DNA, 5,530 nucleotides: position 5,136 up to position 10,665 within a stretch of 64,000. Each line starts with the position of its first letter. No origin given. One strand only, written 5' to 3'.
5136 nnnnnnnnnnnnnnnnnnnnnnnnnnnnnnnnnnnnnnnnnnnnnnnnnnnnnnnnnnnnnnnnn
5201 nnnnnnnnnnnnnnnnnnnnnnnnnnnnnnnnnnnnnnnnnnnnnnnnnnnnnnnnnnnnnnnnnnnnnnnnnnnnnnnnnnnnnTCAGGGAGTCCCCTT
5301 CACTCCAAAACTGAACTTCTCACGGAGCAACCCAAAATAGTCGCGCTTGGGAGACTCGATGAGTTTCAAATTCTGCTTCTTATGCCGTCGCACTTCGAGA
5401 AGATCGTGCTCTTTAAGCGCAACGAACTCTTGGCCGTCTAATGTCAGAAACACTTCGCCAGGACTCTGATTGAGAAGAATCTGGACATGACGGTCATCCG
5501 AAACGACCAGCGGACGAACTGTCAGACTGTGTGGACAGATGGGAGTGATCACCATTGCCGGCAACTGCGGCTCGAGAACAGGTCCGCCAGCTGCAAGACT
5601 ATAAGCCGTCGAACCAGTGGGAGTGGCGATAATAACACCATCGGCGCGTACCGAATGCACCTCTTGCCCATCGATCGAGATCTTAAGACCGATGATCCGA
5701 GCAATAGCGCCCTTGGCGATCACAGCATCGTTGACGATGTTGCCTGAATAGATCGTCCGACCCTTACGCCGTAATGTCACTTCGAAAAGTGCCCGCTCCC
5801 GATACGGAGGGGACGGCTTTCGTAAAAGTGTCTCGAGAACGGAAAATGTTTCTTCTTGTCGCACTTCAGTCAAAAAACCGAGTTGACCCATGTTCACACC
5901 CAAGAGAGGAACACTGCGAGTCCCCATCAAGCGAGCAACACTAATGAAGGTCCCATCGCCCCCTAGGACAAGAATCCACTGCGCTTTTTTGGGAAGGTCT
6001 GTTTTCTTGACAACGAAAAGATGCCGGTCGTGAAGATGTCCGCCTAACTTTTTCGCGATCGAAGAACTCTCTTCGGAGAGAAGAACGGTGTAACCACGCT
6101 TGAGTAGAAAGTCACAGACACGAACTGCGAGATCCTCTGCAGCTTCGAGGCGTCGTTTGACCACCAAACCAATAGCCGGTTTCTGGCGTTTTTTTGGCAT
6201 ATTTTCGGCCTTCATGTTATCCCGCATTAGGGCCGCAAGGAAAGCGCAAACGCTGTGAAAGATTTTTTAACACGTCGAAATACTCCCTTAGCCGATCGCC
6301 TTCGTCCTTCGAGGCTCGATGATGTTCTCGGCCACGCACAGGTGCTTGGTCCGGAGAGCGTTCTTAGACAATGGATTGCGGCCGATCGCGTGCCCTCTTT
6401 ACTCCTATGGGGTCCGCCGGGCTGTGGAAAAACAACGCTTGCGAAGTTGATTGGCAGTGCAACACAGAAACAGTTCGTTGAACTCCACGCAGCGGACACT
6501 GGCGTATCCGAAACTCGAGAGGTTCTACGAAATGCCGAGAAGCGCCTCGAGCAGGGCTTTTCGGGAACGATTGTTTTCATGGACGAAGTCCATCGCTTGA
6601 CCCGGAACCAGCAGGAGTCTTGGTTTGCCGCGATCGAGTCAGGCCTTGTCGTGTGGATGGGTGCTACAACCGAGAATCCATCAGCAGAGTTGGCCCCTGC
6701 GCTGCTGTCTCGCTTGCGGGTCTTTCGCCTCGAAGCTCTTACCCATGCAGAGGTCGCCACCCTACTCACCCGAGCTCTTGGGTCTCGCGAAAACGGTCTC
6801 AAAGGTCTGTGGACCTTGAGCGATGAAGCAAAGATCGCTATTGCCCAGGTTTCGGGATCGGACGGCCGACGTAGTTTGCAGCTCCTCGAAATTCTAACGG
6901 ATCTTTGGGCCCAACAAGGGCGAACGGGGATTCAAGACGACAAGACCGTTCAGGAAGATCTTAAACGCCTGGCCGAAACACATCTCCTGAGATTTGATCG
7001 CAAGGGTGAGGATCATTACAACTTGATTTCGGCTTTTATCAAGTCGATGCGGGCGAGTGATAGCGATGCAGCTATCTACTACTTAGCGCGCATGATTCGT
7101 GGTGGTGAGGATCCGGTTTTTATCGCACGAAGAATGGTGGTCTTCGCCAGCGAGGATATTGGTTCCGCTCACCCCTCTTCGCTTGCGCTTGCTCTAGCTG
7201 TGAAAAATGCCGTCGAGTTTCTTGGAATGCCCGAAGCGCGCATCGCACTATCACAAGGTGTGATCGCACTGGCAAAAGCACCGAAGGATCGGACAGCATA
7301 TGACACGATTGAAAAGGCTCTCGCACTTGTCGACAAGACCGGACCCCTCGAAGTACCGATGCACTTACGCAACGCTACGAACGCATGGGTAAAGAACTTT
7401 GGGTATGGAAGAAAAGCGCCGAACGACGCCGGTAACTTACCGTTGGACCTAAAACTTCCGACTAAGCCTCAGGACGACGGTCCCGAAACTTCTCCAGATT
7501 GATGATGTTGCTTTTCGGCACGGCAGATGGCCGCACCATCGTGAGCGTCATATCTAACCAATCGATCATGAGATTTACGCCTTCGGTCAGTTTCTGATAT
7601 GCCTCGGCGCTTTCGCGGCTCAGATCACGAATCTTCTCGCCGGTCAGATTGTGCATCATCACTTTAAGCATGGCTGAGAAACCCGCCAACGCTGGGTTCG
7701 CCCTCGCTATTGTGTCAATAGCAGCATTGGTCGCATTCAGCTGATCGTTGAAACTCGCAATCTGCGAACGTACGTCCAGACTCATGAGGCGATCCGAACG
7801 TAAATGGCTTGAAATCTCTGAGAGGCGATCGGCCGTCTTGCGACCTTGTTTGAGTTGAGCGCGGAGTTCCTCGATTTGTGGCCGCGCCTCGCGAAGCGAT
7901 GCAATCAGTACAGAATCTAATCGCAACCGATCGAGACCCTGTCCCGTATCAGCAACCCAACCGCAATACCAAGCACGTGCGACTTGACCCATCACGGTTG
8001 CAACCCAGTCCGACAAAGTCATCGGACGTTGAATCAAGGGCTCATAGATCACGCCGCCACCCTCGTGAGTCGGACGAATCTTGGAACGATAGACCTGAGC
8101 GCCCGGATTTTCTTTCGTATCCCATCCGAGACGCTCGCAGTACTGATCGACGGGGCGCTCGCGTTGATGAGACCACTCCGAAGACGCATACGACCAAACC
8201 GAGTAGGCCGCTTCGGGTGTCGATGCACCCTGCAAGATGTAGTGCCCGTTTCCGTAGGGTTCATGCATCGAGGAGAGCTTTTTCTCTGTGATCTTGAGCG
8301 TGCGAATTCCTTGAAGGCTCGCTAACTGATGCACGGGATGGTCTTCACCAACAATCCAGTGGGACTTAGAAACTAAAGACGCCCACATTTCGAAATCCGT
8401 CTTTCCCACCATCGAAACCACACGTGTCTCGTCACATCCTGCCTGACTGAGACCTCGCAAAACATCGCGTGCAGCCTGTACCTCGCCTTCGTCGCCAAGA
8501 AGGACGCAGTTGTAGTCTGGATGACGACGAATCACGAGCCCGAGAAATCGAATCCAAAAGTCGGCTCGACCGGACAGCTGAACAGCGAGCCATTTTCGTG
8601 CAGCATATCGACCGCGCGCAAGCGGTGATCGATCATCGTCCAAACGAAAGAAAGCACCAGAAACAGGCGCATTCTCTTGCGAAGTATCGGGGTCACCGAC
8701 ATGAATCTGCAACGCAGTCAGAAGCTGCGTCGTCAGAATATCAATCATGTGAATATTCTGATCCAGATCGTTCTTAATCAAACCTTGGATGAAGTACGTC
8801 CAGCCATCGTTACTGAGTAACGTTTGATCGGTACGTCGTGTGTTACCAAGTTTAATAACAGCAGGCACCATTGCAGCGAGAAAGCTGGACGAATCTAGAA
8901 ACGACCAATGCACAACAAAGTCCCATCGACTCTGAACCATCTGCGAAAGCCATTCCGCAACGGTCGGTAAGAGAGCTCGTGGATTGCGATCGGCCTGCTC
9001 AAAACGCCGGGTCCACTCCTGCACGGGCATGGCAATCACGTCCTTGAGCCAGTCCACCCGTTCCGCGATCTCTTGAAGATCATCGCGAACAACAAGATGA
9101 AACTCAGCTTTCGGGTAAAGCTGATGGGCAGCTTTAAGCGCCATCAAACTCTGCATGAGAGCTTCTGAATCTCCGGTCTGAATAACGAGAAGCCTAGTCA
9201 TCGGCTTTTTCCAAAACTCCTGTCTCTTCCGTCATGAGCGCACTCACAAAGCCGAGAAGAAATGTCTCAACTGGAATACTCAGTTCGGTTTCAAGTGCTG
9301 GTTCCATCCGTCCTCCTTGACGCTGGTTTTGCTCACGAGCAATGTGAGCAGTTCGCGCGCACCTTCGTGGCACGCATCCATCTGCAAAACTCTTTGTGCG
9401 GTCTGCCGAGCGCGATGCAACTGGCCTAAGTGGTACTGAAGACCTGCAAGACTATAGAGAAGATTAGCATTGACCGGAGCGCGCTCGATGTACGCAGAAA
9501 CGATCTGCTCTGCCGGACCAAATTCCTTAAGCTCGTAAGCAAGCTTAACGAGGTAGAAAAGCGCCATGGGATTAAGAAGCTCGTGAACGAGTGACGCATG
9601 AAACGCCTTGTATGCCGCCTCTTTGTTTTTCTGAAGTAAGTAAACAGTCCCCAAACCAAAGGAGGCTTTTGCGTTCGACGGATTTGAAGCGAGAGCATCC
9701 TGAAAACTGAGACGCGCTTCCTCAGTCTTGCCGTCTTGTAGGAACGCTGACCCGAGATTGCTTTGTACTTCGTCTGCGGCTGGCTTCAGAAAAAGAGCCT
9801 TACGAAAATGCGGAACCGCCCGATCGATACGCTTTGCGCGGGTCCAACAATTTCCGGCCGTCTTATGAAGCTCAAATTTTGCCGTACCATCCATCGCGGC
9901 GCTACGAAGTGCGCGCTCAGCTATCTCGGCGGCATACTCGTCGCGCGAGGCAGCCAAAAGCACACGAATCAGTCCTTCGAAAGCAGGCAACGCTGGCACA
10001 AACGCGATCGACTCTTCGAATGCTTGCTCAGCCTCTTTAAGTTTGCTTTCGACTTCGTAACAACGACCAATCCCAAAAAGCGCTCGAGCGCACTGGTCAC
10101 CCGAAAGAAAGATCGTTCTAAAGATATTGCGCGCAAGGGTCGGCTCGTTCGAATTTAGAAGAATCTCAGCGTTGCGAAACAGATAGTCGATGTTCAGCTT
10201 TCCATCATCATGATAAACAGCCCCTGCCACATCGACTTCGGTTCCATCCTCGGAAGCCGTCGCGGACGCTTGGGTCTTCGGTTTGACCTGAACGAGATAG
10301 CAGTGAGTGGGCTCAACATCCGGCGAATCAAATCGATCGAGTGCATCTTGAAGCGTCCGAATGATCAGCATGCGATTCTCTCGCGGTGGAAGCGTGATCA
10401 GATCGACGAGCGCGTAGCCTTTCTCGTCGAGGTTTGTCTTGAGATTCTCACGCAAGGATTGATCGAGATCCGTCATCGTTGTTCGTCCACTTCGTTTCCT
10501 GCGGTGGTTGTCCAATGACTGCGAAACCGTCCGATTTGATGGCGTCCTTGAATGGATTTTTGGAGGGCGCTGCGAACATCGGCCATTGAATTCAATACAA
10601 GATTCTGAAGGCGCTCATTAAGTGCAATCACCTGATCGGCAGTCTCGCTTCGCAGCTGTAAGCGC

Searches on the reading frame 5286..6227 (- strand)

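Call 58: search_protein_families(library=pfam, proteins=[window:5286-6227:-], max_evalue=0.0001)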
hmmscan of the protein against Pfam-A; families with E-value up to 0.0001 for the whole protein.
window:5286-6227:- (313 aa): 2 families
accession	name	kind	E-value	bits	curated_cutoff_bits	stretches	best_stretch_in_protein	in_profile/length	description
PF20143.4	NAD_kinase_C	-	1.1e-34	119.3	23.7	1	166-285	2-120/126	ATP-NAD kinase C-terminal domain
PF01513.26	NAD_kinase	-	4.8e-22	79.1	25.5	1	19-136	1-127/130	ATP-NAD kinase N-terminal domain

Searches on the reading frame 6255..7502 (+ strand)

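Call 60: search_protein_families(library=pfam, proteins=[window:6255-7502:+], max_evalue=0.0001)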
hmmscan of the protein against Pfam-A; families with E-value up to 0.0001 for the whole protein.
window:6255-7502:+ (415 aa): 9 families
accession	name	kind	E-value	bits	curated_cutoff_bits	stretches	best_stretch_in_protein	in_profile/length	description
PF12002.13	MgsA_C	-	1.1e-43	149.4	27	1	268-386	2-120/167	MgsA AAA+ ATPase C terminal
PF16193.11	AAA_assoc_2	-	3e-18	66.3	34.3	1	187-266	6-81/81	AAA C-terminal domain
PF00004.35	AAA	-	6.9e-15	56.1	21.2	1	49-153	1-122/131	ATPase family associated with various cellular activities (AAA)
PF05496.18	RuvB_N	-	5.5e-11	42.9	27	1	16-130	1-111/159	Holliday junction DNA helicase RuvB P-loop domain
PF07728.20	AAA_5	-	9.5e-07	29.3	22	1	49-132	2-95/139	AAA domain (dynein-related subfamily)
PF13173.12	AAA_14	-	3e-06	27.7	27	1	49-167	5-128/129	AAA domain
PF00158.32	Sigma54_activat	-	4.4e-05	23.7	20.2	0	48-141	24-131/168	Sigma-54 interaction domain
PF05621.17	TniB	-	7.2e-05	22.7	22.4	0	37-65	26-54/189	Bacterial TniB protein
PF13191.12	AAA_16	-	7.5e-05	23.7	32.6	0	42-142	20-104/167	AAA ATPase domain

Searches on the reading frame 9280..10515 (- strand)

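Call 58: search_protein_families(library=pfam, proteins=[window:9280-10515:-], max_evalue=0.0001)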
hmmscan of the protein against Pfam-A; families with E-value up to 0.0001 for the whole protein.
window:9280-10515:- (411 aa): 12 families
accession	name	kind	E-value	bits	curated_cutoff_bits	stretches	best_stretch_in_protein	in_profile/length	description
PF13432.12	TPR_16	-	6.8e-23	81.2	32.7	2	254-305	3-54/65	Tetratricopeptide repeat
PF00515.34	TPR_1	-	2.7e-19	68.5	27.8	0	143-171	1-29/34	Tetratricopeptide repeat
PF07719.23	TPR_2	-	3.2e-18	64.7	27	0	249-281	2-34/34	Tetratricopeptide repeat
PF14559.12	TPR_19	-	3.8e-13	50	25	1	259-305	2-48/68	Tetratricopeptide repeat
PF13424.12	TPR_12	-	3.8e-11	43.5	30.1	0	139-172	41-74/77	Tetratricopeptide repeat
PF13181.12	TPR_8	-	3.2e-10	39.8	25.7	0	251-281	4-34/34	Tetratricopeptide repeat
PF13414.12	TPR_11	-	2.9e-09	36.9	26.8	1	255-295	1-41/42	TPR repeat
PF13174.12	TPR_6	-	4.1e-09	36.9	26.3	0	253-280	5-32/33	Tetratricopeptide repeat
PF13431.12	TPR_17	-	4.2e-09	36.4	24.4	0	271-301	2-32/34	Tetratricopeptide repeat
PF23914.1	TPR_CcmH_CycH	-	9.2e-09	35.8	42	0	268-379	36-150/158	Cytochrome c-type biogenesis protein H TPR domain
PF12895.13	ANAPC3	-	3.1e-07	31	27.2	0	273-338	14-78/82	Anaphase-promoting complex, cyclosome, subunit 3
PF13428.12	TPR_14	-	1.4e-06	28.8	23.5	0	253-289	6-42/44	Tetratricopeptide repeat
